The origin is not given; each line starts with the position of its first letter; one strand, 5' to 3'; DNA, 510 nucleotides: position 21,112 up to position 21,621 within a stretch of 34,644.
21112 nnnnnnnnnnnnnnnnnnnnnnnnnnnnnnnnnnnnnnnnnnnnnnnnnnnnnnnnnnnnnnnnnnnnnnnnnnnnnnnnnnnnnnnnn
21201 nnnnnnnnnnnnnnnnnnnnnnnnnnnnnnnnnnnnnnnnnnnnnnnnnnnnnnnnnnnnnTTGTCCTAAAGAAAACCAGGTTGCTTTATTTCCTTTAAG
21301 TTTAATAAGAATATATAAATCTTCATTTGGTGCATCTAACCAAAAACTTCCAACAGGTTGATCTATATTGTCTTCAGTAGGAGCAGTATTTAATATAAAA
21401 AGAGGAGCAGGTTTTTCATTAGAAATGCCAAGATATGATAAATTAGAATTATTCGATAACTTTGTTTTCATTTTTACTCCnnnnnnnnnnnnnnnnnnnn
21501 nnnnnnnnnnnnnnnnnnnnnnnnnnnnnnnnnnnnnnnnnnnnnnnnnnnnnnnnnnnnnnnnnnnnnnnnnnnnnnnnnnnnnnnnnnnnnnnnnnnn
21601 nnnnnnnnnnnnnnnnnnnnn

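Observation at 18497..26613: About 8 kb minus-strand block of tail-fibre paralogs that share one N-terminal docking module and differ in their distal domains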

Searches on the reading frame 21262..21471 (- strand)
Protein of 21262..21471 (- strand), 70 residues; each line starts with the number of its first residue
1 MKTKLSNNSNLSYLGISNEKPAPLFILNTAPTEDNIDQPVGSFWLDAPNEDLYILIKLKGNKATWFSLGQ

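Call 27: search_protein_representatives(alignment_id=A3)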
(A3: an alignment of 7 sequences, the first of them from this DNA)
Query: 7 sequences, 69 profile positions. Proteins with E-value up to 0.001 (for the whole library): 2775; up to 1e-10: 167; up to 1e-30: 8. The best 150 are listed.
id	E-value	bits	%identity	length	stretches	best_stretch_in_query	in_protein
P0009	2.3e-92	319.1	-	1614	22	25-67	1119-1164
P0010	1.2e-63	227.1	-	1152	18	29-65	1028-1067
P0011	1.7e-62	223.5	-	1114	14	33-67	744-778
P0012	5.0e-61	218.7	-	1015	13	36-67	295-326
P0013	2.1e-44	165.5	-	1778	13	37-67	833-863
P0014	1.9e-38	146.4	-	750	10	25-67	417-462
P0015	2.3e-36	139.7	-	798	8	37-66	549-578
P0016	2.9e-31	123.4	-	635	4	26-68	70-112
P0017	1.5e-29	117.9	-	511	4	22-65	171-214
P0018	1.8e-27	111.2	-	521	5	27-67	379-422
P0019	2.1e-27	111.0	-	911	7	27-66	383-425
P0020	6.5e-27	109.5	-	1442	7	27-67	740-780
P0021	1.6e-26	108.2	-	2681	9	37-65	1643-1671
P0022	1.7e-26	108.1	-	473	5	22-67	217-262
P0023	1.9e-26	108.0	-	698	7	29-68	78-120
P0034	1.0e-20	89.6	-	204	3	22-66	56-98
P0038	5.5e-20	87.3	-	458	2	1-67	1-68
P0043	3.4e-19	84.7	-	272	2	1-67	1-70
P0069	6.4e-16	74.2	-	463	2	21-68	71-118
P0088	2.5e-14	69.2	-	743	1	5-68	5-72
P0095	1.5e-13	66.6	-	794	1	3-68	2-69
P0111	9.7e-13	64.0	-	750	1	5-68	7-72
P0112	1.0e-12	64.0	-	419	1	1-67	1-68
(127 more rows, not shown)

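Call 28: search_protein_families(library=pfam, proteins=[P0009, P0016, P0017, P0034, P0038, P0043, P0069, P0088, P0095, P0111], max_evalue=0.001)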
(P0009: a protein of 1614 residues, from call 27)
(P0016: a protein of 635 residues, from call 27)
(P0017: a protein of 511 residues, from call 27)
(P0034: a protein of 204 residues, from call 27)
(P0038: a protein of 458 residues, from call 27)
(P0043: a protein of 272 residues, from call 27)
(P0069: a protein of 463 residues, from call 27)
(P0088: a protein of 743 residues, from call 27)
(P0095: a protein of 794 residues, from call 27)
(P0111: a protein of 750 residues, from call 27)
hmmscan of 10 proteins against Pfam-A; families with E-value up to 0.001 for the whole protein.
P0009 (1614 aa): 1 family
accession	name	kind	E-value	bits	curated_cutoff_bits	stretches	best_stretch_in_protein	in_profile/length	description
PF19420.4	DDAH_eukar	-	5.9e-11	42.6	23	0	972-1005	114-148/291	N,N dimethylarginine dimethylhydrolase, eukaryotic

P0016 (635 aa): 0 families

P0017 (511 aa): 2 families
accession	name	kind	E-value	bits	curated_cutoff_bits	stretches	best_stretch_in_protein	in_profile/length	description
PF19788.4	DUF6272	-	2.4e-05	24.5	26.6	0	224-258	29-63/134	Family of unknown function (DUF6272)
PF24059.1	DUF7360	-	0.00018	21.7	27.6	0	239-249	15-25/39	Domain of unknown function (DUF7360)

P0034 (204 aa): 0 families

P0038 (458 aa): 0 families

P0043 (272 aa): 0 families

P0069 (463 aa): 0 families

P0088 (743 aa): 0 families

P0095 (794 aa): 1 family
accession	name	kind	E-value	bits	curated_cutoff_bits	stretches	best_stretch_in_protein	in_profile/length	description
PF21722.4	Gly_rich_2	-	6.1e-09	36.6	24.3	1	577-791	2-224/226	Glycine-rich domain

P0111 (750 aa): 0 families

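Call 37: search_solved_structures(query=A3, max_evalue=10, show_alignments=3)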
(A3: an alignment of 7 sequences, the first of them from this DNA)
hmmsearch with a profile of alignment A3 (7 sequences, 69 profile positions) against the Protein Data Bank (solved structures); distinct sequences matched with E-value up to 10: 8.
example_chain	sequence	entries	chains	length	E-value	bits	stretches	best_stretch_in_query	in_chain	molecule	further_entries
1g03_A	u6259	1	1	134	0.12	15.6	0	1-39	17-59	HTLV-I CAPSID PROTEIN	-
8pu6_A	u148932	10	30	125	0.39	14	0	1-39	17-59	Gag protein (Fragment)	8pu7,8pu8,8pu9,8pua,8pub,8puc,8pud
6uxd_A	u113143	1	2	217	0.4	14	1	48-68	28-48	CT021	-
8ere_A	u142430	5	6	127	0.41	13.9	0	1-39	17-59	capsid protein p24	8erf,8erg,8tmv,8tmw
9n0w_B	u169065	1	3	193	1.2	12.4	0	1-38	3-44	Gag protein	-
9n92_A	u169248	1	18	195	1.3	12.4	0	1-38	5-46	Gag protein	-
1qrj_A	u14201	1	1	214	1.6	12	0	1-38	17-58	HTLV-I CAPSID PROTEIN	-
8eri_A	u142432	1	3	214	1.6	12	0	1-38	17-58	capsid protein p24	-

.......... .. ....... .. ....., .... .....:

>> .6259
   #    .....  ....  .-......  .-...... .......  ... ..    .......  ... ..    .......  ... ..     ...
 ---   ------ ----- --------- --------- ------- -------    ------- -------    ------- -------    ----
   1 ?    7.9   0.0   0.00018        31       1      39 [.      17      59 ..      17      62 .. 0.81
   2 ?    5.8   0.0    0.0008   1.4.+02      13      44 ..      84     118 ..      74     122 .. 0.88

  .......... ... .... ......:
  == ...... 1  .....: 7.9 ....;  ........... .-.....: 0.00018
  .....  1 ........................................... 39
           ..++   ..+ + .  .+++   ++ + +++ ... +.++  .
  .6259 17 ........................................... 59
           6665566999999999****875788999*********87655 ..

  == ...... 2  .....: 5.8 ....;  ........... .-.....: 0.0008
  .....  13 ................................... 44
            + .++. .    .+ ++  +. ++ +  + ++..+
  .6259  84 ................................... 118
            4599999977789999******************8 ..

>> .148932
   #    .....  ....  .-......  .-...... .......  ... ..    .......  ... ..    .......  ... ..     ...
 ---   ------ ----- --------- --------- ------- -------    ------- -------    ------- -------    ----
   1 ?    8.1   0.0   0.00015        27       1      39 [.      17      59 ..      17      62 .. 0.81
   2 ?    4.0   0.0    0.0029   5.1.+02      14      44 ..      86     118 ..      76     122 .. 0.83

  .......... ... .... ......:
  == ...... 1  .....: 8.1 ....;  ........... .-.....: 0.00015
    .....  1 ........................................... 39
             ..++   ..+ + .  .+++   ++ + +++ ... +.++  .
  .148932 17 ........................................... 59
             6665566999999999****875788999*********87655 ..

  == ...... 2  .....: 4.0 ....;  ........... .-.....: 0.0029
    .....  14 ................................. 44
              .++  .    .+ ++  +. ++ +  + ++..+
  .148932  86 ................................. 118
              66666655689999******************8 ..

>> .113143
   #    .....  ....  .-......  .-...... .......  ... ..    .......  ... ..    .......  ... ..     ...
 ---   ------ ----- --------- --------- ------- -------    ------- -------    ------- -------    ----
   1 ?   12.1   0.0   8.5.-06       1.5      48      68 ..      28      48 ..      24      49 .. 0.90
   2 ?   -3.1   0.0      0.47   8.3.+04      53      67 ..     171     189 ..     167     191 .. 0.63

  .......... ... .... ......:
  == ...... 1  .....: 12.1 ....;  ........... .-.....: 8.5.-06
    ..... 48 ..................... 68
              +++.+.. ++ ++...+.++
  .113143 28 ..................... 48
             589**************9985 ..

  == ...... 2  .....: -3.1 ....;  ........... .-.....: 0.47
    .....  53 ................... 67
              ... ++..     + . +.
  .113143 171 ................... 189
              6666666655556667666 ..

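Call 96: find_homologous_proteins(query=A3, max_evalue=0.001)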
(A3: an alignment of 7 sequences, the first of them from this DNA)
Query A3 (7 sequences): 53 candidates shared short words with the query, none scored E <= 0.001.

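Call 102: find_encoding_contigs(protein=P0112, flank=10000, max_places=3)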
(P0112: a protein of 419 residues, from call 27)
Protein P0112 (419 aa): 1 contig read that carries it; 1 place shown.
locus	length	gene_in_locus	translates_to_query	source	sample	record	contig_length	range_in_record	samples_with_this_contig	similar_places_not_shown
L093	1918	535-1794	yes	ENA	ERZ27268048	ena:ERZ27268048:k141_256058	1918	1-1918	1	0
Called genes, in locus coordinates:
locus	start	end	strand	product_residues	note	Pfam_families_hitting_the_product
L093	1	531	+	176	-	?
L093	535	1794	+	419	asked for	-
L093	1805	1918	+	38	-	?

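Call 103: find_encoding_contigs(protein=P0038, flank=10000, max_places=3)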
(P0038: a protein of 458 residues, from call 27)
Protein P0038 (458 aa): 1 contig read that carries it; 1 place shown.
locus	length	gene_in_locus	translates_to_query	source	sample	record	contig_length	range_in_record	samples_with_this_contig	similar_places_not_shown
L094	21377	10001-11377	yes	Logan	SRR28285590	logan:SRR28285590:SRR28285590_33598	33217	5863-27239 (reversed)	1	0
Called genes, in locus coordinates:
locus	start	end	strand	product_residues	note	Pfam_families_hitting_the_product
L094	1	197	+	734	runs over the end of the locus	-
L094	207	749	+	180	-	-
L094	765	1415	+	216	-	-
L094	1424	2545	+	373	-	-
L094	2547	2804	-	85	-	-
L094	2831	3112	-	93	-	-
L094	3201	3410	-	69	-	-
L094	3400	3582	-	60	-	-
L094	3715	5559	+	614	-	-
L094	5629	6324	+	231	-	PF13392:HNH_3, PF04218:CENP-B_N (faint), PF13384:HTH_23 (faint), PF13518:HTH_28 (faint)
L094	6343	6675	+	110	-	-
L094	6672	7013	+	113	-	-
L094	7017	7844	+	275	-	-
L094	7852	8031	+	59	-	-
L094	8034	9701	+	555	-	-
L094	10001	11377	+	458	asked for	-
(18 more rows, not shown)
